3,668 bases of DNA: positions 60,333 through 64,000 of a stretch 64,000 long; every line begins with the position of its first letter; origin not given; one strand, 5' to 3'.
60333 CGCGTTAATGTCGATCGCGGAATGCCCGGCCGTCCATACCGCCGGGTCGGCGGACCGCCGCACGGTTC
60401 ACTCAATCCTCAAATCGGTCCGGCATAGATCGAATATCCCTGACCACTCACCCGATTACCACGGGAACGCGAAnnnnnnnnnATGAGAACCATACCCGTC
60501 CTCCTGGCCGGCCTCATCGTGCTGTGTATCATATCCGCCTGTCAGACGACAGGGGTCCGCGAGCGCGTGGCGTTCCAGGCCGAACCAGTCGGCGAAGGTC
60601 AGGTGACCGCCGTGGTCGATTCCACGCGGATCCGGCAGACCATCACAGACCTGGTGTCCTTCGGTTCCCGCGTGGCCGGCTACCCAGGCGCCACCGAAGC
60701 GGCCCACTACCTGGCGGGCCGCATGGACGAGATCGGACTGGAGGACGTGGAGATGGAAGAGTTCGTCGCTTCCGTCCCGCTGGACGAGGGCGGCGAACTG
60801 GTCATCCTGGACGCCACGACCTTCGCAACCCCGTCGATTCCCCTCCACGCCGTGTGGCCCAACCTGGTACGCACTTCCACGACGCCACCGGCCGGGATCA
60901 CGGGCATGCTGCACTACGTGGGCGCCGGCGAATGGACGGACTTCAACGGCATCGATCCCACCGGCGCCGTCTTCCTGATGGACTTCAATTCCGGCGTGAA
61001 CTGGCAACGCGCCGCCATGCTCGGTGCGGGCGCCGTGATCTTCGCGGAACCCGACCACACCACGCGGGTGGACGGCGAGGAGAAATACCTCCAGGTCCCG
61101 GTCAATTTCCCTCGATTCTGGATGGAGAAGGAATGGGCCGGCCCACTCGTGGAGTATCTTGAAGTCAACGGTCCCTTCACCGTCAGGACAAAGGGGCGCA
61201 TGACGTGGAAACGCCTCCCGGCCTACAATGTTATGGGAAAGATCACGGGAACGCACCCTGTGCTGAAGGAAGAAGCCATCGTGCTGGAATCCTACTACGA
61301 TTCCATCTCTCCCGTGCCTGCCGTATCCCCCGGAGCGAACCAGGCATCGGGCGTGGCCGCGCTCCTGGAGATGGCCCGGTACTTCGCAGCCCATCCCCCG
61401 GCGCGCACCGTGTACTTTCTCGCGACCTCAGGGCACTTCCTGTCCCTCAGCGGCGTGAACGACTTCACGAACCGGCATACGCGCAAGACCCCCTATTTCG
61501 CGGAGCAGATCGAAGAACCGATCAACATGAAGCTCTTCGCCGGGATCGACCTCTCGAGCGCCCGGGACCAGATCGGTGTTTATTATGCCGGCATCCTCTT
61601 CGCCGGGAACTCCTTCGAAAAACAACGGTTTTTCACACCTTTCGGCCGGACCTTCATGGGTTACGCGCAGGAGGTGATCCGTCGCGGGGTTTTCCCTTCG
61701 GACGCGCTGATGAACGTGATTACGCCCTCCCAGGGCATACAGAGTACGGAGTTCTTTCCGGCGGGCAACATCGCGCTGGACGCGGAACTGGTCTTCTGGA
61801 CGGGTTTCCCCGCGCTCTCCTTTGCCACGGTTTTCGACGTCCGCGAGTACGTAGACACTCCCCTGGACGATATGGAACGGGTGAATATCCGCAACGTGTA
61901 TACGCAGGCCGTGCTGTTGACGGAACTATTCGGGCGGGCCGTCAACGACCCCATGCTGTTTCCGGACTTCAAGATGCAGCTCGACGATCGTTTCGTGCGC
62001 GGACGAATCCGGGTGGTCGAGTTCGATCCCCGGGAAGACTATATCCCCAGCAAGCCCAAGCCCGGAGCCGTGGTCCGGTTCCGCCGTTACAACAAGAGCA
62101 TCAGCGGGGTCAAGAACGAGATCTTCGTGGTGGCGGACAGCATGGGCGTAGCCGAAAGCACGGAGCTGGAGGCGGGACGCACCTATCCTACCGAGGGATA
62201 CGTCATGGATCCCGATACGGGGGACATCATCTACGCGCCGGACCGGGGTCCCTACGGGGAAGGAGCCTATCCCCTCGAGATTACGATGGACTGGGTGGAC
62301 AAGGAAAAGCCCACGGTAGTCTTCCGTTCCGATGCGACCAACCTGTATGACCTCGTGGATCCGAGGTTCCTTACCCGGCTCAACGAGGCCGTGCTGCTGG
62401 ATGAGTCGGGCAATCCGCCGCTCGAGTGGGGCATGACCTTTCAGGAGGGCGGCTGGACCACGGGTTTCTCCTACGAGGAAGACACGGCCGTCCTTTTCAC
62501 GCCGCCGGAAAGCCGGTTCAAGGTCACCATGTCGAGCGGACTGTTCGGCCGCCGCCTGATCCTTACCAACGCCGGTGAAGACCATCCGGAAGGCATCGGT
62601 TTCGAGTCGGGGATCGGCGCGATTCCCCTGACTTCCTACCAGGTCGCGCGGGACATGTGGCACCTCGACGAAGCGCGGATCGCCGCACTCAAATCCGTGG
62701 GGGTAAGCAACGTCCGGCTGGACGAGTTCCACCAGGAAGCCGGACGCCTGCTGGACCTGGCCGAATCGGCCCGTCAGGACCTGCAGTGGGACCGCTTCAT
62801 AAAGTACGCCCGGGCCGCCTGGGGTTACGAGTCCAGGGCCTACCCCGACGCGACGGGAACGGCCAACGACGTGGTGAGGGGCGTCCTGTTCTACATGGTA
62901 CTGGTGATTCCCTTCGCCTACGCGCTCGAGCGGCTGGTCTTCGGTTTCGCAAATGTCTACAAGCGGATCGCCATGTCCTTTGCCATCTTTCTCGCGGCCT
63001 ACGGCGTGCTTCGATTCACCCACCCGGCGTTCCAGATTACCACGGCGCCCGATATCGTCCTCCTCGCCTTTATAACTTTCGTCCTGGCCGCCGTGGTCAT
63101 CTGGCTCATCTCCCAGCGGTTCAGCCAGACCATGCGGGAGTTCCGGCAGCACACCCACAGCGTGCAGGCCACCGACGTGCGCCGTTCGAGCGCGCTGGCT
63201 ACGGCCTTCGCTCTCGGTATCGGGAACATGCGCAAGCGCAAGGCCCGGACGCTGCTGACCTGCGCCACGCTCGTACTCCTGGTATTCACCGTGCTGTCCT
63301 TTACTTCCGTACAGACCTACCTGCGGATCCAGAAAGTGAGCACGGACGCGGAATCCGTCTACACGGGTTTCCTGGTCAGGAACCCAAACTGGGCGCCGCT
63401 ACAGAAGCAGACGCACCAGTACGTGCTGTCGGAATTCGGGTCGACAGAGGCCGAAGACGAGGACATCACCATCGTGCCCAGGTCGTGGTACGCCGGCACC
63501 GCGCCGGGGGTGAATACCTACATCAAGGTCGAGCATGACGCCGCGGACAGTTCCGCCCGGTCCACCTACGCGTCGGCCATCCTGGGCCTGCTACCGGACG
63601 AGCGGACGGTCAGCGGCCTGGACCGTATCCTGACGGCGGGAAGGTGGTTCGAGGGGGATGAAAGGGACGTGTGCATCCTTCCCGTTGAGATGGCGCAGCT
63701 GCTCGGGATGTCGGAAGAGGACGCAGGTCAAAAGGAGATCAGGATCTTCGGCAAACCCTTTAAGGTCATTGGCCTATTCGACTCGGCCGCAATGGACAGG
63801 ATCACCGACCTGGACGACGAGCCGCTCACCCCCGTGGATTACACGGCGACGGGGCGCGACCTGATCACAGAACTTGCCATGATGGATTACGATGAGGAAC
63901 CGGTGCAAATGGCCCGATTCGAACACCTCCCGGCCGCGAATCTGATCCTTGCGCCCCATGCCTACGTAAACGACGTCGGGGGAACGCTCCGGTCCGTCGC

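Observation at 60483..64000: A giant lipoprotein fusing a metal-ligand-less M28-peptidase-like domain to FtsX/MacB permease modules; missing from the ORF track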

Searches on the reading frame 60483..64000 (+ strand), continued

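Call 33: find_encoding_contigs(protein=P0110, flank=8000, max_places=1)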
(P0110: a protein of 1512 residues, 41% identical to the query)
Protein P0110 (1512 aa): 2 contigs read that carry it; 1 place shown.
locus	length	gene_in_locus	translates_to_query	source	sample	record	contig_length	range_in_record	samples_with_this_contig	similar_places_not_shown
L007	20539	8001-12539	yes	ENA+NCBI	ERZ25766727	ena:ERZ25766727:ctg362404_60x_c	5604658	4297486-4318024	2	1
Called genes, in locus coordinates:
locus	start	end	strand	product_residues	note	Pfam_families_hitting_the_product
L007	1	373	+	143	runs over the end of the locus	-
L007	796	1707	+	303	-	-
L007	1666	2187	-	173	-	PF01979:Amidohydro_1 (weak)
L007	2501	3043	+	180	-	PF13646:HEAT_2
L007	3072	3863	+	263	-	-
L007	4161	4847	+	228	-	PF00520:Ion_trans, PF07885:Ion_trans_2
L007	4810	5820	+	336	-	PF13424:TPR_12 (faint), PF21033:RMD1-3 (faint), PF12895:ANAPC3 (faint), PF07719:TPR_2 (faint), PF11846:Wzy_C_2 (faint), PF13432:TPR_16, PF14559:TPR_19 (weak), PF14559:TPR_19 (weak), +9 more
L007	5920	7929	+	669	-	PF20581:DUF6785, PF20580:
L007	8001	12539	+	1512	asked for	PF04389:Peptidase_M28, PF12704:MacB_PCD (weak), PF02687:FtsX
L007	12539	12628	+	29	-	-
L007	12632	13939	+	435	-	PF02675:AdoMet_dc, PF17284:Spermine_synt_N, PF01564:Spermine_synth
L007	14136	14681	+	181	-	PF06271:RDD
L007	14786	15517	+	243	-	PF02522:Antibiotic_NAT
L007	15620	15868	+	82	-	-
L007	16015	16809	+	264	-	PF03328:HpcH_HpaI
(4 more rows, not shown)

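Call 34: find_encoding_contigs(protein=P0113, flank=8000, max_places=1)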
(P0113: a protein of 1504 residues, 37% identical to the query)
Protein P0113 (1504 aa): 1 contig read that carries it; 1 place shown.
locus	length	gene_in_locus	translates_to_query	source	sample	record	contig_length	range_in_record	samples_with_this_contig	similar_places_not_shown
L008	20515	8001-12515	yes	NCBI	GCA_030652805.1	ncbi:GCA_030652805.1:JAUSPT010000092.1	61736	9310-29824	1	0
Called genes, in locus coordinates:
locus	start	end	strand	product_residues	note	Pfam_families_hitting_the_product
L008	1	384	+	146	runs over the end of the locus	PF00828:Ribosomal_L27A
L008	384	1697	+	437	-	PF00344:SecY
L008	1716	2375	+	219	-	PF00406:ADK, PF13207:AAA_17, PF13238:AAA_18, PF05191:ADK_lid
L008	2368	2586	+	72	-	PF01176:eIF-1a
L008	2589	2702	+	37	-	PF00444:Ribosomal_L36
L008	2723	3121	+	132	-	PF00416:Ribosomal_S13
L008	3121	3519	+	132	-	PF00411:Ribosomal_S11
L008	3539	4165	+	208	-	PF00163:Ribosomal_S4, PF01479:S4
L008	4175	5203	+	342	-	PF01193:RNA_pol_L, PF01000:RNA_pol_A_bac, PF03118:RNA_pol_A_CTD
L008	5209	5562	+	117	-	PF01196:Ribosomal_L17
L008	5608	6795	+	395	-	PF00037:Fer4 (weak), PF12837:Fer4_6 (weak), PF12838:Fer4_7 (weak), PF13187:Fer4_9, PF13237:Fer4_10, PF00037:Fer4 (weak), PF01012:ETF, PF00766:ETF_alpha, +6 more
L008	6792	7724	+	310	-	PF02881:SRP54_N, PF13604:AAA_30 (weak), PF00448:SRP54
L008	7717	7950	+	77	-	-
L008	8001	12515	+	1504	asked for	PF04389:Peptidase_M28 (weak), PF02687:FtsX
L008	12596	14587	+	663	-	-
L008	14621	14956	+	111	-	PF05402:PqqD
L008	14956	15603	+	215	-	PF02687:FtsX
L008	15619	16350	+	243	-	PF02463:SMC_N (faint), PF00005:ABC_tran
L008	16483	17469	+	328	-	PF01590:GAF, PF13185:GAF_2, PF13492:GAF_3, PF00990:GGDEF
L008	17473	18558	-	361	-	PF03739:LptF_LptG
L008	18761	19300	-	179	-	-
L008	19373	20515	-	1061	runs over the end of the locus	PF02384:N6_Mtase, PF07669:Eco57I (faint), PF18135:Type_ISP_C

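Call 37: search_protein_families(library=pfam, proteins=[L008:12596-14587:+, L008:14956-15603:+, L008:15619-16350:+, L002:16598-17218:+, L002:15266-16258:+, L008:14621-14956:+], max_evalue=1)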
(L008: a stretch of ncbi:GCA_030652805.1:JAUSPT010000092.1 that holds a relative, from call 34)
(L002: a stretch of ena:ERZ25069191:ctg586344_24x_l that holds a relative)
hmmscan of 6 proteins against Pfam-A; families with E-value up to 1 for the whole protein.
L008:12596-14587:+ (663 aa): 0 families

L008:14956-15603:+ (215 aa): 3 families
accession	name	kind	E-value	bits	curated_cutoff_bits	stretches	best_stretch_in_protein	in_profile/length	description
PF02687.27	FtsX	-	1.3e-17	64.4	25.5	1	88-206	3-119/120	FtsX-like permease C-terminal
PF16959.10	Collectrin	-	0.0076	16.4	27.1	1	56-109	94-148/154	Renal amino acid transporter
PF08592.16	Anthrone_oxy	-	0.85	10.3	27.3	1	32-72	36-69/106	Anthrone oxygenase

L008:15619-16350:+ (243 aa): 15 families
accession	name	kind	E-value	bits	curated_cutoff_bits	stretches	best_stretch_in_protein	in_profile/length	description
PF00005.33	ABC_tran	-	1.1e-34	120.4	25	1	26-174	1-136/137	ABC transporter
PF02463.25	SMC_N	-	1.9e-05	24.7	40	1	146-217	136-209/220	RecF/RecN/SMC N terminal domain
PF13304.12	AAA_21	-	5.6e-05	23.8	27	1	147-211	238-304/304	AAA domain, putative AbiEii toxin, Type IV TA system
PF13555.12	AAA_29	-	0.00094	19.3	27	1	30-53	16-39/61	P-loop containing region of AAA domain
PF03193.22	RsgA_GTPase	-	0.0035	17.6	30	1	24-58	95-128/174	RsgA GTPase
PF01926.29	MMR_HSR1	-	0.023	15.2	21.9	1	39-58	2-21/113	50S ribosome-binding GTPase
PF25199.1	nSTAND_NTPase5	-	0.042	14.1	34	0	34-53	39-58/145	Novel STAND NTPase 5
PF13401.12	AAA_22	-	0.083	13.6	27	1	39-59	8-28/130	AAA domain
PF13476.12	AAA_23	-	0.089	13.8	27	1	40-56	23-39/201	AAA domain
PF13191.12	AAA_16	-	0.095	13.6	32.6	1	34-53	22-41/167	AAA ATPase domain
PF00910.28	RNA_helicase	-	0.098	13.6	21.5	1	40-80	2-47/105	RNA helicase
PF01637.24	ATPase_2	-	0.13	12.4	33.2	1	33-81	17-66/225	ATPase domain predominantly from Archaea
PF00270.35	DEAD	-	0.14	12.4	26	0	33-54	11-32/167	DEAD/DEAH box helicase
PF20720.3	nSTAND3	-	0.14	12.3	27.2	1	34-56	15-37/155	Novel STAND NTPase 3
PF00004.35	AAA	-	0.25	12.2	21.2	0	41-56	3-18/131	ATPase family associated with various cellular activities (AAA)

L002:16598-17218:+ (206 aa): 3 families
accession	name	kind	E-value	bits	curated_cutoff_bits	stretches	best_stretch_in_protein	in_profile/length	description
PF01569.27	PAP2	-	0.00076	19.7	27.2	1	134-203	48-124/130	PAP2 superfamily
PF07869.17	DUF1656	-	0.27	11.7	26.5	1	106-135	3-32/56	Protein of unknown function (DUF1656)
PF05366.16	Sarcolipin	-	0.58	10.4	26.4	0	64-75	17-28/31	Sarcolipin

L002:15266-16258:+ (330 aa): 0 families

L008:14621-14956:+ (111 aa): 1 family
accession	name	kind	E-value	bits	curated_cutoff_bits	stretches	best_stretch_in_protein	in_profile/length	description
PF05402.18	PqqD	-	2.4e-11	44.2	23.4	1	47-101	12-67/67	Coenzyme PQQ synthesis protein D (PqqD)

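Call 40: predict_structure(alignment_id=A2)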
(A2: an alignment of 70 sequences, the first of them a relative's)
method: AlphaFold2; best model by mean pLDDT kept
length: 764 residues; sequences in the alignment: 70
mean_pLDDT: 74.3   pTM: 0.51
mean pLDDT of the five models: 74.3, 73.5, 72.6, 72.0, 70.7
residues with pLDDT >= 90: 262; 70-90: 158; 50-70: 239; < 50: 105
segments of 3 or more residues with pLDDT < 50: 1-9, 11-15, 112-130, 132-136, 472-477, 518-524, 557-561, 623-635, 637-652, 751-764
pLDDT, mean of each block of 10 residues (from residue 1): 38 53 66 66 68 73 67 54 59 62 58 41 45 51 62 61 58 91 95 90 89 93 91 93 85 97 96 96 97 96 96 97 96 95 86 80 88 97 95 96 89 86 93 58 62 64 56 49 58 61 62 58 51 64 63 52 74 91 91 92 69 90 44 41 39 74 75 88 84 94 87 87 84 92 81 39 37
secondary structure, 60 per line:
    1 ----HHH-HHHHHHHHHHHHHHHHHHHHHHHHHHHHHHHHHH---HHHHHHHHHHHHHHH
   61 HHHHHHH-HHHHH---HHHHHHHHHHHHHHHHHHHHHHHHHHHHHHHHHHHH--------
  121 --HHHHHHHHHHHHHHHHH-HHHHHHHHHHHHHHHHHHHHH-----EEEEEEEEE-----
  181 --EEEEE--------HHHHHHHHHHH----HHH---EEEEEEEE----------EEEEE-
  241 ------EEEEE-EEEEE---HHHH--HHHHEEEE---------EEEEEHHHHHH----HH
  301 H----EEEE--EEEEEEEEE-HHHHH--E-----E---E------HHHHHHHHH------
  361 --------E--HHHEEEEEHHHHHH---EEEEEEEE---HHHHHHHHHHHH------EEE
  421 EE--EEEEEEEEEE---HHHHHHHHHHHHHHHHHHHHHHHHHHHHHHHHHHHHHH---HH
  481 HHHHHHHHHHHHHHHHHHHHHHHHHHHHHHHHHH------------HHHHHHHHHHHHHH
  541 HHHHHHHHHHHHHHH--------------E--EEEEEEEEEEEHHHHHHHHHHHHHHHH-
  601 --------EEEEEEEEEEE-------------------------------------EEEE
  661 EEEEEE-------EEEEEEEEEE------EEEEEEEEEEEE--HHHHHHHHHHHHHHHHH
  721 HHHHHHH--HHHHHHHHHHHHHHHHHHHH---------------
elements in order (helices of 4 or more, strands of 3 or more residues): H9-42 H46-67 H69-73 H77-112 H123-139 H141-161 E167-175 E183-187 H196-206 E217-224 E235-239 E247-251 E253-257 H261-264 H267-270 E271-274 E284-288 H289-294 E306-309 E312-320 H322-326 H346-354 E375-379 H380-385 E389-396 H400-411 E418-422 E425-434 H438-475 H479-514 H527-555 E573-583 H584-599 E609-619 E657-666 E674-683 E690-701 H704-727 H730-749
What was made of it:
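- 62871..63110 (+): Three extra transmembrane helices (aa ~797-876) that return the chain to the cytoplasm. AF2 helices (call 40).
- The TM helices are modelled with low confidence, pLDDT 50-65 (call 40).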

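Call 50: search_solved_structures(query=L004:12737-14692:+, max_evalue=10)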
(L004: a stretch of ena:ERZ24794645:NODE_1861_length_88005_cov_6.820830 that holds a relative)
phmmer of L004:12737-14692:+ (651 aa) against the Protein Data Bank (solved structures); distinct sequences matched with E-value up to 10: 0.

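Call 61: search_protein_families(library=pfam, alignment_id=A4, max_evalue=1)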
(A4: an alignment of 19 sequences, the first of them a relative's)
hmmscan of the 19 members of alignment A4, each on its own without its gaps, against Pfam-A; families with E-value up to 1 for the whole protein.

A. member 1, L002:12844-15261:+ (806 aa): 0 families

B. families by the number of members that match (of 19 scanned): 5 families
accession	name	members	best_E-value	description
PF08592.16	Anthrone_oxy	3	0.072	Anthrone oxygenase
PF03169.20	OPT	2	8.7e-06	OPT oligopeptide transporter protein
PF05382.19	Amidase_5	1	0.21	Bacteriophage peptidoglycan hydrolase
PF15183.11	MRAP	1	0.45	Melanocortin-2 receptor accessory protein family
PF06703.16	SPC25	1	0.69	Microsomal signal peptidase 25 kDa subunit (SPC25)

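Call 68: search_solved_structures(query=A4, max_evalue=10, show_alignments=1)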
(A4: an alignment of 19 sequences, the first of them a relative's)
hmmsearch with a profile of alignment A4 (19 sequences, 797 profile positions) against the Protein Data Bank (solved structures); distinct sequences matched with E-value up to 10: 0.

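Call 69: search_solved_structures(query=A5, max_evalue=10, show_alignments=1)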
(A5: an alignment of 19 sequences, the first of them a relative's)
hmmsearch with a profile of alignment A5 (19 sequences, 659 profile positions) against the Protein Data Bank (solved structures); distinct sequences matched with E-value up to 10: 1.
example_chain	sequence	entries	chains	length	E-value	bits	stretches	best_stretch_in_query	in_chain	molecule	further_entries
3bwl_A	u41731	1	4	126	3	9.2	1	298-338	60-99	Sensor protein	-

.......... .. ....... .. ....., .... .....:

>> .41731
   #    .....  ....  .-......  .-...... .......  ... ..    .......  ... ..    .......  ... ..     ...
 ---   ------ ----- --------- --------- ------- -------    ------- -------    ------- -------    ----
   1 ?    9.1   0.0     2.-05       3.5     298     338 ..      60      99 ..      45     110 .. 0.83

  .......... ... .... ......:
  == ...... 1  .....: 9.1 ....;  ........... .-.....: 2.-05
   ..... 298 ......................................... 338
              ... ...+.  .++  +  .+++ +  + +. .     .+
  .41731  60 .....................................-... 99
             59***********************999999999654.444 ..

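Call 70: search_protein_families(library=pfam, proteins=[L008:12596-14584:+], max_evalue=0.1)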
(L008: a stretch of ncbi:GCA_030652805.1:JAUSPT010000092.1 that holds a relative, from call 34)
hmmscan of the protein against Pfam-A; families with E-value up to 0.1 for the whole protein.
L008:12596-14584:+ (663 aa): 0 families

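Call 79: search_protein_families(library=ncbifam, proteins=[P0001], max_evalue=0.001)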
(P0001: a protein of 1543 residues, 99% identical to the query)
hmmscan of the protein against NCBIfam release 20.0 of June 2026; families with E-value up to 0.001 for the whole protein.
P0001 (1543 aa): 5 families
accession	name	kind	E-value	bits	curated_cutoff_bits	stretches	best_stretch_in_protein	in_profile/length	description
NF007826.0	PRK10535.1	equivalog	6.6e-06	24.7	966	1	1224-1335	531-640/648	macrolide ABC transporter ATP-binding protein/permease MacB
TIGR02212.1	lolCE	equivalog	7.2e-05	21.9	362.45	1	1223-1334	274-402/411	lipoprotein-releasing ABC transporter permease subunit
NF008076.0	PRK10814.1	exception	8.6e-05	21.7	473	1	1225-1334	274-390/399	lipoprotein-releasing ABC transporter permease subunit LolC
TIGR03434.1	ADOP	subfamily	9e-05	20.8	622.3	1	1226-1334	689-794/803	ADOP family duplicated permease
TIGR00439.2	FtsX_Gneg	equivalog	0.0007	18.9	255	1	1227-1324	179-280/292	permease-like cell division protein FtsX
